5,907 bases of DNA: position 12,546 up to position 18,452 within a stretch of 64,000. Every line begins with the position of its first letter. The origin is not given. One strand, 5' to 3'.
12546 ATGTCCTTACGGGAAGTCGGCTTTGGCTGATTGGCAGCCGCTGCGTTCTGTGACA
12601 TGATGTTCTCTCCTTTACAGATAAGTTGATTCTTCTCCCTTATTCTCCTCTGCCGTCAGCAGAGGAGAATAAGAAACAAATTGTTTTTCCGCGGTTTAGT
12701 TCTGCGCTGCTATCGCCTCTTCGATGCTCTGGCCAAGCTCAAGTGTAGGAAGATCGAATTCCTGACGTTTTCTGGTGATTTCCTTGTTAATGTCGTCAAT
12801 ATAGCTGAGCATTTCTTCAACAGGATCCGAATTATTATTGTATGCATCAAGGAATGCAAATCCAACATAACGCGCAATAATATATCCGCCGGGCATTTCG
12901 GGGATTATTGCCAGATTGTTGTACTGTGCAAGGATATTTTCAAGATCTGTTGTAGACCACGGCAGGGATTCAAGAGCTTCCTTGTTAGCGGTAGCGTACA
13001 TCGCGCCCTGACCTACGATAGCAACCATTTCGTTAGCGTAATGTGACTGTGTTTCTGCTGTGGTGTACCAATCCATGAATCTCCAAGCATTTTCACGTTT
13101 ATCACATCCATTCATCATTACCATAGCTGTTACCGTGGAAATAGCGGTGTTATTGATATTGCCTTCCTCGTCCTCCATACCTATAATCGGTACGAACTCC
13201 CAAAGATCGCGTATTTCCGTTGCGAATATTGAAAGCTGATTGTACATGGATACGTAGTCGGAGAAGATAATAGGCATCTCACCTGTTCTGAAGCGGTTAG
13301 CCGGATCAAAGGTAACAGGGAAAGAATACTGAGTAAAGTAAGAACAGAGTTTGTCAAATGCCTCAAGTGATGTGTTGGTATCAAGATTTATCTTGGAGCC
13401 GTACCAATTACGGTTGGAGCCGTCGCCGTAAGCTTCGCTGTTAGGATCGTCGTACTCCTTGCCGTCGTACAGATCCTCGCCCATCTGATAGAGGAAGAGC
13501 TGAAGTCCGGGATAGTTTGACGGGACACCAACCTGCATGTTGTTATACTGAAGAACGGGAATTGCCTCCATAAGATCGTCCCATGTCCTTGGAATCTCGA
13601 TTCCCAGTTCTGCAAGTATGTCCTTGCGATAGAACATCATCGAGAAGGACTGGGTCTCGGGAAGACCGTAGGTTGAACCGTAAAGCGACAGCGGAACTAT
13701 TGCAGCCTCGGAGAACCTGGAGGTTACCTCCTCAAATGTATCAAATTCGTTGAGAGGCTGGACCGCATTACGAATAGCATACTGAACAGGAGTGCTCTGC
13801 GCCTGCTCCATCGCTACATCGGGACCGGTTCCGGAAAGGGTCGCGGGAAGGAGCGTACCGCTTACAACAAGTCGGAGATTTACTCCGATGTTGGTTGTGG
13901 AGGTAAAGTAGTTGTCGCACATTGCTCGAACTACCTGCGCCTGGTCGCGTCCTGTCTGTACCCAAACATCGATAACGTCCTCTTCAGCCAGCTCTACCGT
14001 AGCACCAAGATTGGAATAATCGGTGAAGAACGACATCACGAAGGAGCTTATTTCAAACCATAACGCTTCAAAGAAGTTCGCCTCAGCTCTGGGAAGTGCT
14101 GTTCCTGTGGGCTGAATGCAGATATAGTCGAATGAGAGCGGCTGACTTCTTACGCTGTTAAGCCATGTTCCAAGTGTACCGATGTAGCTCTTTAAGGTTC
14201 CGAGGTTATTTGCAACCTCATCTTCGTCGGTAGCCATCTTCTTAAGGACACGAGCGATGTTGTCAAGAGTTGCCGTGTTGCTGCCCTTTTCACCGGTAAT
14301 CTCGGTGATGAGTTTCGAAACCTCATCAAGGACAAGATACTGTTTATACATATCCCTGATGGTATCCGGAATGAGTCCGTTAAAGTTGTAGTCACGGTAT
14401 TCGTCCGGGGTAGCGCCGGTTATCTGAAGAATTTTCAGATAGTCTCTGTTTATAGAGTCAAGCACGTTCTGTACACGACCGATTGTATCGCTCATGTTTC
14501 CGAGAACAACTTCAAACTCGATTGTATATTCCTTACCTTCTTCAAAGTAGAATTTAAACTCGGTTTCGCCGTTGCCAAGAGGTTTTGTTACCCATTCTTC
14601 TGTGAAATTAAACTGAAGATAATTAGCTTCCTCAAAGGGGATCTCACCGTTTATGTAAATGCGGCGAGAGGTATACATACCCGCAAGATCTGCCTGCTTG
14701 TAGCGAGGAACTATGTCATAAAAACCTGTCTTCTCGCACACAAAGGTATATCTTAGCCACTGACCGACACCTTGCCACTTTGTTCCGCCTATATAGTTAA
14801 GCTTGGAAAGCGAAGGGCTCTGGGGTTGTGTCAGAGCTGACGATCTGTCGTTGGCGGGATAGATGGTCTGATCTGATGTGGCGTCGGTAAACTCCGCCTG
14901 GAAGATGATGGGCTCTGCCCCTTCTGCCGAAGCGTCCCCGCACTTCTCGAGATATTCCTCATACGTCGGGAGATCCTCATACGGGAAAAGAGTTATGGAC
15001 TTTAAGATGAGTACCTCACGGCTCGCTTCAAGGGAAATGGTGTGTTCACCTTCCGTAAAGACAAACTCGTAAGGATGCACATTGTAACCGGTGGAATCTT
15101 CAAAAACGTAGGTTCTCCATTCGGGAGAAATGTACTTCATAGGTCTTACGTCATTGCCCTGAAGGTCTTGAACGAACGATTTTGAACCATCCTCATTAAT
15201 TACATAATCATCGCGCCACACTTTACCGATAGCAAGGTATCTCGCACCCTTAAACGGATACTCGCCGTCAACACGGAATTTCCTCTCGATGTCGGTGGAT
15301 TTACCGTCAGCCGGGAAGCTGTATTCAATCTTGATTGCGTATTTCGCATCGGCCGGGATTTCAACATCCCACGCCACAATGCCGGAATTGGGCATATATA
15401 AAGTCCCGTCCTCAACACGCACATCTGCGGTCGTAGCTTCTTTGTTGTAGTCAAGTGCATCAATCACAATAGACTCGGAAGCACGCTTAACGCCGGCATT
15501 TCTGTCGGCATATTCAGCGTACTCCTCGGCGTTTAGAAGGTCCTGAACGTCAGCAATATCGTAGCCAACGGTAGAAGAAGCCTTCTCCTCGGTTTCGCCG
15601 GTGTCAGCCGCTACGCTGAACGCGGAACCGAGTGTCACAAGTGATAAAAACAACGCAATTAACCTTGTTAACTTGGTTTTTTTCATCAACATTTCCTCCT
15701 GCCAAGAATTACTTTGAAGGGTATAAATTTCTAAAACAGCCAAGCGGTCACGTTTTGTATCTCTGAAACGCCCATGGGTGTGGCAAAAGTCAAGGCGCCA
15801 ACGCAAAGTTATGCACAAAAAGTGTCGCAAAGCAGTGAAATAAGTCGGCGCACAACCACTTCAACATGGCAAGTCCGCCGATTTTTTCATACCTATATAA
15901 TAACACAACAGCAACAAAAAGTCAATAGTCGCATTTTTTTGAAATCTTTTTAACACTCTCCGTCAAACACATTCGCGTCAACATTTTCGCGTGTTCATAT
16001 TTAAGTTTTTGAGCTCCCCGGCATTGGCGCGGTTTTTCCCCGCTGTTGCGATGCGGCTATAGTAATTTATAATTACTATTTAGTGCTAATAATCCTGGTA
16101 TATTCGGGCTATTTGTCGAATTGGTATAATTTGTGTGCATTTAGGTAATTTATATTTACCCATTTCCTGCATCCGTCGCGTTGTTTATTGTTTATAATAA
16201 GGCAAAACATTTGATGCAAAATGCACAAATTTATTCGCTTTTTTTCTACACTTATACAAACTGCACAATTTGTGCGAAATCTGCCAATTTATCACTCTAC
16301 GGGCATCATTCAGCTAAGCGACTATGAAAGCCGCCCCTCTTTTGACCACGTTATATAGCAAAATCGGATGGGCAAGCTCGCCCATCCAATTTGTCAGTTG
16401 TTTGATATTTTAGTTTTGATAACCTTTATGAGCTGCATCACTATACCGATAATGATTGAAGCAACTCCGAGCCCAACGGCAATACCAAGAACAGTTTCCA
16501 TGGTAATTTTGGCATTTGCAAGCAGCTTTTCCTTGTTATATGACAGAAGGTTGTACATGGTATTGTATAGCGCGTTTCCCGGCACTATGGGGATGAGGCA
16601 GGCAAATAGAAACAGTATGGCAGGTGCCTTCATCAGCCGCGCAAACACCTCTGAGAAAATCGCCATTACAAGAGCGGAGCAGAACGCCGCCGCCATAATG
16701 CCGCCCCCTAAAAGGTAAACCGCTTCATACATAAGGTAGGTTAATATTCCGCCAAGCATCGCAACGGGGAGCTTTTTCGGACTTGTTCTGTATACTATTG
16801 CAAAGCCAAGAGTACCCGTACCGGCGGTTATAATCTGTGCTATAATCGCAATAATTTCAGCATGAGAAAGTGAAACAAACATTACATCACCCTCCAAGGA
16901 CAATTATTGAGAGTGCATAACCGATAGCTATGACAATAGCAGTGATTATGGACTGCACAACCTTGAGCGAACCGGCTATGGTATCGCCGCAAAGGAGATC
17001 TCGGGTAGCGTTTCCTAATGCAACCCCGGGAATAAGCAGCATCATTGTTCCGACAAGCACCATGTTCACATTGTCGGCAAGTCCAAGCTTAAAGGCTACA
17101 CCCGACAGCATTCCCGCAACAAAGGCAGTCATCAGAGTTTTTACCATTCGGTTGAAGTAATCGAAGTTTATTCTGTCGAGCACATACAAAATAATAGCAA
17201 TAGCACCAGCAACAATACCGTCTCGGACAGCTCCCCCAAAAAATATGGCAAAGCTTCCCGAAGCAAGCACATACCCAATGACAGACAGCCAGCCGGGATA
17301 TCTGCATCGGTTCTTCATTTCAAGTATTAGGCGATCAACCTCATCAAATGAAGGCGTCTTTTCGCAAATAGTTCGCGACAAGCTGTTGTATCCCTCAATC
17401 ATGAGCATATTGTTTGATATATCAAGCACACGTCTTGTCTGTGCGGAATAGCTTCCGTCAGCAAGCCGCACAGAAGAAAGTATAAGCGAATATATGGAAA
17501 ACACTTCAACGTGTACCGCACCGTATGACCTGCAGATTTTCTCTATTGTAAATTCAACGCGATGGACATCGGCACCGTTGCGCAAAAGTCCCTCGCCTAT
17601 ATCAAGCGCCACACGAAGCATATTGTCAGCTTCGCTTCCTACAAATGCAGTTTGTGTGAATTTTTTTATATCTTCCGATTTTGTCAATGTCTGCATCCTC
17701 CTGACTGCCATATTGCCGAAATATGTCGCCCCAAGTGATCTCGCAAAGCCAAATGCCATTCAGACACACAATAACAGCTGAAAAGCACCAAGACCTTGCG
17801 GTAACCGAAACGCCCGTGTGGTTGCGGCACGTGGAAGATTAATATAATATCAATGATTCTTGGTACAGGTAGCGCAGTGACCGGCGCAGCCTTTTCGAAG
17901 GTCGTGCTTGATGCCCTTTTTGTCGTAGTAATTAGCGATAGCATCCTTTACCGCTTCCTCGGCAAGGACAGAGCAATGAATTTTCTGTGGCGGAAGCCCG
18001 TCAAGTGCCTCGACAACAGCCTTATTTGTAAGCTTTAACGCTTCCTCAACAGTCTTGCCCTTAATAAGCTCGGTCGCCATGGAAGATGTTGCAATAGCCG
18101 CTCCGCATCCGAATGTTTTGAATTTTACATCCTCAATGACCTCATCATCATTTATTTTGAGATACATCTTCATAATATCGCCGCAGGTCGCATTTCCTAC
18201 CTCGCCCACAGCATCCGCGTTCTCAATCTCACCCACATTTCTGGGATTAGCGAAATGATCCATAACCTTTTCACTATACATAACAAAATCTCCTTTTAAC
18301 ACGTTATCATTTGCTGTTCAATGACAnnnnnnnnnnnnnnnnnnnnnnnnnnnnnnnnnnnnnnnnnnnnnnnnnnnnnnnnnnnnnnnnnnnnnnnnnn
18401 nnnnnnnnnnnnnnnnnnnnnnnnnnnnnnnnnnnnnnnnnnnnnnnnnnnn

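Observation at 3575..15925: Seven-gene operon joining two ABC permease pairs to three giant extracytoplasmic proteins: candidate undescribed surface capture/import machine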

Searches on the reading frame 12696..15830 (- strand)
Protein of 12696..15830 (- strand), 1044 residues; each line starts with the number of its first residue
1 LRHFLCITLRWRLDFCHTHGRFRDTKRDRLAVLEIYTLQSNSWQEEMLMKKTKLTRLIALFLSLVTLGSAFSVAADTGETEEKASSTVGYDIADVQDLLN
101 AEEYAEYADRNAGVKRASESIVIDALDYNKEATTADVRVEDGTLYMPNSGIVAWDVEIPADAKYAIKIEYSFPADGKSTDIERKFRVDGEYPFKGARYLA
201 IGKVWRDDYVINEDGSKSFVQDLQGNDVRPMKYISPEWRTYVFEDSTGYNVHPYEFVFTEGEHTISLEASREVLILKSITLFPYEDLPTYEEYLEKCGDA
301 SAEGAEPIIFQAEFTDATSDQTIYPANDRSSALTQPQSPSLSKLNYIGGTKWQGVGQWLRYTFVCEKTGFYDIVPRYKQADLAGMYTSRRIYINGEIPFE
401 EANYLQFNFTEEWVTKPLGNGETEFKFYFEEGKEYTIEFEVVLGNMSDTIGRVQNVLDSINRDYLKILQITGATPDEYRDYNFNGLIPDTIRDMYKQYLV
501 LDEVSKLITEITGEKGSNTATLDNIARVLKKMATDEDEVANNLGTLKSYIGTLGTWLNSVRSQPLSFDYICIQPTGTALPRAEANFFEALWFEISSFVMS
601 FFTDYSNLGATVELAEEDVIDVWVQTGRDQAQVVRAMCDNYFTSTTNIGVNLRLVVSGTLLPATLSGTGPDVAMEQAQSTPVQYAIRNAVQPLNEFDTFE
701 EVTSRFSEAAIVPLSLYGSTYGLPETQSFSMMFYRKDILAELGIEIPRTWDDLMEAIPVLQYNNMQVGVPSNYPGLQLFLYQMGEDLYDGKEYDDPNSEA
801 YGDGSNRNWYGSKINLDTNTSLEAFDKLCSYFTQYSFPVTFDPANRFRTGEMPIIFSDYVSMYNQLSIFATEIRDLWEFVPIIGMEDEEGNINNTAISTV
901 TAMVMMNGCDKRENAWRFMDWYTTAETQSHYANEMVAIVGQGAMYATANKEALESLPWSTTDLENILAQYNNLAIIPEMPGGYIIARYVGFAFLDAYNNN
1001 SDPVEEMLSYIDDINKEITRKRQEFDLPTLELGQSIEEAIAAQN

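Call 4: search_protein_families(library=pfam, proteins=[window:12696-15830:-], max_evalue=0.01)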
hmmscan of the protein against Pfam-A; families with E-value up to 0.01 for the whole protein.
window:12696-15830:- (1044 aa): 2 families
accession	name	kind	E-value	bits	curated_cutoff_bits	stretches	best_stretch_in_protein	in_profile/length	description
PF13416.11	SBP_bac_8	-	8.7e-20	72.1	27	1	659-933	27-254/279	Bacterial extracellular solute-binding protein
PF01547.30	SBP_bac_1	-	2.2e-18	67.7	26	1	635-928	11-306/307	Bacterial extracellular solute-binding protein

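Call 5: search_protein_families(library=ncbifam, proteins=[window:12696-15830:-], max_evalue=0.01)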
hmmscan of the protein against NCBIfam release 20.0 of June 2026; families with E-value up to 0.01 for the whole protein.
window:12696-15830:- (1044 aa): 2 families
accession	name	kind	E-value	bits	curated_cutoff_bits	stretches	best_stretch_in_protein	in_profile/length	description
NF053763.1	ABCarbgalBndGanS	equivalog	7.2e-07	28.3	700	1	666-755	88-171/420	galactooligosaccharide ABC transporter substrate-binding protein GanS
TIGR03850.1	bind_CPR_0540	equivalog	0.0049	15.5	299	0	718-754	149-185/437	carbohydrate ABC transporter substrate-binding protein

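Call 27: search_solved_structures(query=window:12696-15689:-, max_evalue=0.1)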
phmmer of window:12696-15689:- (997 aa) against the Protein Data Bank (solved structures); distinct sequences matched with E-value up to 0.1: 46.
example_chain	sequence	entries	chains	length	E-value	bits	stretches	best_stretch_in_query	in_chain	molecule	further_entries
5ysb_A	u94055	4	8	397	3.1e-09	38.6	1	569-888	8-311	Lin1841 protein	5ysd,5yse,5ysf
9xf5_A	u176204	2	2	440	3.6e-07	31.8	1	622-728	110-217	ABC transporter substrate-binding protein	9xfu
4r9f_A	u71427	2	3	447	7.5e-06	27.4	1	610-700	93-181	MBP1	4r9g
8art_A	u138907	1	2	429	2.8e-05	25.5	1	621-742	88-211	Putative secreted maltose-binding protein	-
2hfb_A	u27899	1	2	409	0.00014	23.3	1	610-710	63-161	Sugar ABC transporter, sugar-binding protein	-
2hq0_A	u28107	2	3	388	0.00018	22.9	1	613-710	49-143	Sugar ABC transporter, sugar-binding protein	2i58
6pql_A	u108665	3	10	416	0.00018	22.8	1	613-710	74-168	ABC transporter sugar-binding protein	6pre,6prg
2heu_A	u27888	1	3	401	0.00019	22.8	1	613-710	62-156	Sugar ABC transporter, sugar-binding protein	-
5u2p_A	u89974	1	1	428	0.0004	21.7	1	642-716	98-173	Sugar ABC transporter substrate-binding protein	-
7ehp_A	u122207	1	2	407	0.0006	21.1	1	667-709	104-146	chitin oligosaccahride binding protein NagB1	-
4ow2_A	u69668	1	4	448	0.00094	20.5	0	902-981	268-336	Yop effector YopM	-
6hur_A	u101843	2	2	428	0.0023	19.2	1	623-713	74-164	ABC transporter substrate-binding protein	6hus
3uor_A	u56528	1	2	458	0.0027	19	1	611-713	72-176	ABC transporter sugar binding protein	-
7vfq_A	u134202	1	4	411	0.0034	18.6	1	619-710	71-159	Extracellular solute-binding protein, family 1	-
7vfr_A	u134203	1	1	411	0.0036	18.5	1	620-710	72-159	Extracellular solute-binding protein, family 1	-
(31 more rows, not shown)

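Call 32: find_homologous_proteins(query=window:12696-15689:-, max_evalue=1e-10)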
Query window:12696-15689:- (997 aa): 569 proteins with E <= 1e-10 among 8000 candidates; the best 120 are listed.
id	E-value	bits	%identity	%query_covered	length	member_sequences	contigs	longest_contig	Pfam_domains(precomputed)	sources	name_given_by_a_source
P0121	0.0e+0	2277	100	100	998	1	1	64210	PF13416.12,PF01547.31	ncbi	-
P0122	0.0e+0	1985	86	100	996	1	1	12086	PF13416.12,PF01547.31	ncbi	-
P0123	0.0e+0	1973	85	100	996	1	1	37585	PF13416.12,PF01547.31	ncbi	-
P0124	0.0e+0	1818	79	100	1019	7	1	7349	PF13416.12,PF01547.31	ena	-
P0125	0.0e+0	1754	76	100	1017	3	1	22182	PF13416.12,PF01547.31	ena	-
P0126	0.0e+0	1684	75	100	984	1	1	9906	PF13416.12,PF01547.31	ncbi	-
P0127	0.0e+0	1681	75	100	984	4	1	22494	PF13416.12,PF01547.31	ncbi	-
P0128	0.0e+0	1674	73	100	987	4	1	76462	PF13416.12,PF01547.31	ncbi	-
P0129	0.0e+0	1670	74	100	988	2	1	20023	PF13416.12,PF01547.31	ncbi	-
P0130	0.0e+0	1656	73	100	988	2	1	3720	PF13416.12,PF01547.31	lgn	-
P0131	0.0e+0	1651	72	100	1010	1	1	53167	PF13416.12,PF01547.31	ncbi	-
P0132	0.0e+0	1639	73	99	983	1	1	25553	PF13416.12,PF01547.31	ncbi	-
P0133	0.0e+0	1634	73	100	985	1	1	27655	PF13416.12,PF01547.31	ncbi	-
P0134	0.0e+0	1634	72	100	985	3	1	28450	PF13416.12,PF01547.31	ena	-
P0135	0.0e+0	1619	71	100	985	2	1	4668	PF13416.12,PF01547.31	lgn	-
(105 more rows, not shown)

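Call 46: predict_structure(alignment_id=A2)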
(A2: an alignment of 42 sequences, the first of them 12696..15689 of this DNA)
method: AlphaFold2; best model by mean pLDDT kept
length: 997 residues; sequences in the alignment: 42
mean_pLDDT: 85.1   pTM: 0.79
mean pLDDT of the five models: 85.1, 84.2, 80.5, 80.4, 77.8
residues with pLDDT >= 90: 464; 70-90: 437; 50-70: 62; < 50: 34
segments of 3 or more residues with pLDDT < 50: 1-3, 13-42
pLDDT, mean of each block of 10 residues (from residue 1): 47 46 27 25 59 80 93 95 94 93 94 96 91 89 87 91 87 83 88 91 90 96 92 95 94 87 93 89 83 87 89 94 95 87 95 94 91 93 95 91 87 86 77 83 92 93 84 90 90 87 84 88 93 88 87 69 67 84 82 81 82 80 89 86 90 93 90 92 92 86 91 87 92 92 70 53 79 93 87 84 89 89 72 91 89 93 91 93 83 79 90 89 91 84 92 90 88 78 74 73
secondary structure, 60 per line:
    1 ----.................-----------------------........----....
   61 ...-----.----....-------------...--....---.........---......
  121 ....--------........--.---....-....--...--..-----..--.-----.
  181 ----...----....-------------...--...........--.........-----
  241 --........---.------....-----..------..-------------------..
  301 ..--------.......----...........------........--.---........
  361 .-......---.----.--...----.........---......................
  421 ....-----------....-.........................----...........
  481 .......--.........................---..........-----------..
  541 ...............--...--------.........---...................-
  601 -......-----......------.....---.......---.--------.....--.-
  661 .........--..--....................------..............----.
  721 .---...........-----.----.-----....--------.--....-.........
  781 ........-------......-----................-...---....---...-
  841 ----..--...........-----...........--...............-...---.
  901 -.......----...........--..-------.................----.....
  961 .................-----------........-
elements in order (helices of 4 or more, strands of 3 or more residues): H5-21 H45-52 H57-63 E74-77 E91-93 E96-99 E103-111 E115-124 E133-140 H147-150 E152-155 E158-160 E185-187 E192-195 E209-211 E214-224 E227-235 H243-250 E261-264 E299-302 E311-317 E322-332 E339-346 H353-357 E358-361 E363-368 E380-382 E387-395 H399-424 H436-439 H441-465 H470-487 H490-514 E518-527 H539-555 E572-577 H581-599 E602-607 H613-618 E625-629 H633-639 H652-656 H661-667 E676-688 H689-695 H703-715 H725-735 H752-755 H772-788 H796-801 E807-811 H812-822 E830-833 E837-839 E849-859 H865-875 H878-892 H903-908 H913-923 H935-951 H956-977 H989-996

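Call 48: search_protein_families(library=pfam, alignment_id=A2, max_evalue=0.01)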
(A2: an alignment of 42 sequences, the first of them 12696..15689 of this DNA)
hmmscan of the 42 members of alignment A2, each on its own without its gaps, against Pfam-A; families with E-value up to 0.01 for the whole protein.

A. member 1, window:12696-15689:- (997 aa): 2 families
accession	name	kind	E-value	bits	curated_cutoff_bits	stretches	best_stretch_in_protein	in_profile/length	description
PF13416.11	SBP_bac_8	-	1.1e-19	71.8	27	1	612-886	27-254/279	Bacterial extracellular solute-binding protein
PF01547.30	SBP_bac_1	-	2e-18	67.9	26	1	588-881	11-306/307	Bacterial extracellular solute-binding protein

B. families by the number of members that match (of 42 scanned): 13 families
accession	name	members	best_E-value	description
PF01547.30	SBP_bac_1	39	2e-23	Bacterial extracellular solute-binding protein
PF13416.11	SBP_bac_8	34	2.3e-23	Bacterial extracellular solute-binding protein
PF25275.1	Golvesin_C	21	4.3e-06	Golvesin C-terminal domain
PF16990.11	CBM_35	9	6.5e-08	Carbohydrate binding module (family 35)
PF03422.21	CBM_6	3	0.001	Carbohydrate binding module (family 6)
PF03944.20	Endotoxin_C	2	9.7e-05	delta endotoxin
PF04108.17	ATG17_like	1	0.00034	Autophagy protein ATG17-like domain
PF25474.1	TPR_TmcB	1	0.00036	TmcB, TPR repeats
PF17829.7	GH115_C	1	0.0006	Glycosyl hydrolase family 115 C-terminal domain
PF10925.13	DUF2680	1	0.0012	Protein of unknown function (DUF2680)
PF09394.16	Inhibitor_I42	1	0.0022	Chagasin family peptidase inhibitor I42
PF20404.3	DUF6694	1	0.0052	Family of unknown function (DUF6694)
PF11887.13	Mce4_CUP1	1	0.006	Cholesterol uptake porter CUP1 of Mce4, putative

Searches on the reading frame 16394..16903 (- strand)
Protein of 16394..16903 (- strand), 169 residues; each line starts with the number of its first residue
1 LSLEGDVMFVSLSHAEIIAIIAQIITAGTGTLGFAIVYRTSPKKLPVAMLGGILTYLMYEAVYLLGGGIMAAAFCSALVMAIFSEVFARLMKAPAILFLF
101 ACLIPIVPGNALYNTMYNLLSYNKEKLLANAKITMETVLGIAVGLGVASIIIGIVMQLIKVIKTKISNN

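Call 11: search_protein_families(library=pfam, proteins=[window:16394-16903:-], max_evalue=0.001)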
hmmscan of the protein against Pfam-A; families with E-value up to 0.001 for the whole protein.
window:16394-16903:- (169 aa): 1 family
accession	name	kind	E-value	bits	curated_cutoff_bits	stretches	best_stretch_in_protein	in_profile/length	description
PF12821.13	ThrE_2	-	1.2e-25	90.6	27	1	23-151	1-129/129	Threonine/Serine exporter, ThrE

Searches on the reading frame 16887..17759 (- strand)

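Call 11: search_protein_families(library=pfam, proteins=[window:16887-17759:-], max_evalue=0.001)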
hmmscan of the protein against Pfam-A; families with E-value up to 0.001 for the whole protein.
window:16887-17759:- (290 aa): 1 family
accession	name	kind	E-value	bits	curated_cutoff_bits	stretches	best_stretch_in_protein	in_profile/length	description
PF06738.18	ThrE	-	9.4e-50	169.8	26.3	1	49-285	1-238/241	Putative threonine/serine exporter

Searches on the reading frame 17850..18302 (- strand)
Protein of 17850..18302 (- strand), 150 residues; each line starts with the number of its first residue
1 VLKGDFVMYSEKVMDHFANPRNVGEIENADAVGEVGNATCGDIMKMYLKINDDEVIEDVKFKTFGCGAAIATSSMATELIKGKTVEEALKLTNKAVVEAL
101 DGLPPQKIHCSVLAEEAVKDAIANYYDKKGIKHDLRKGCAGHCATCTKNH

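Call 11: search_protein_families(library=pfam, proteins=[window:17850-18302:-], max_evalue=0.001)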
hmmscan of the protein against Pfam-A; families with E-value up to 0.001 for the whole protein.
window:17850-18302:- (150 aa): 1 family
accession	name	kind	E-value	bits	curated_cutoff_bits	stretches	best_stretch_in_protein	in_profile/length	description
PF01592.21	NifU_N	-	3.2e-52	176.4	22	1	8-129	1-124/127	NifU-like N terminal domain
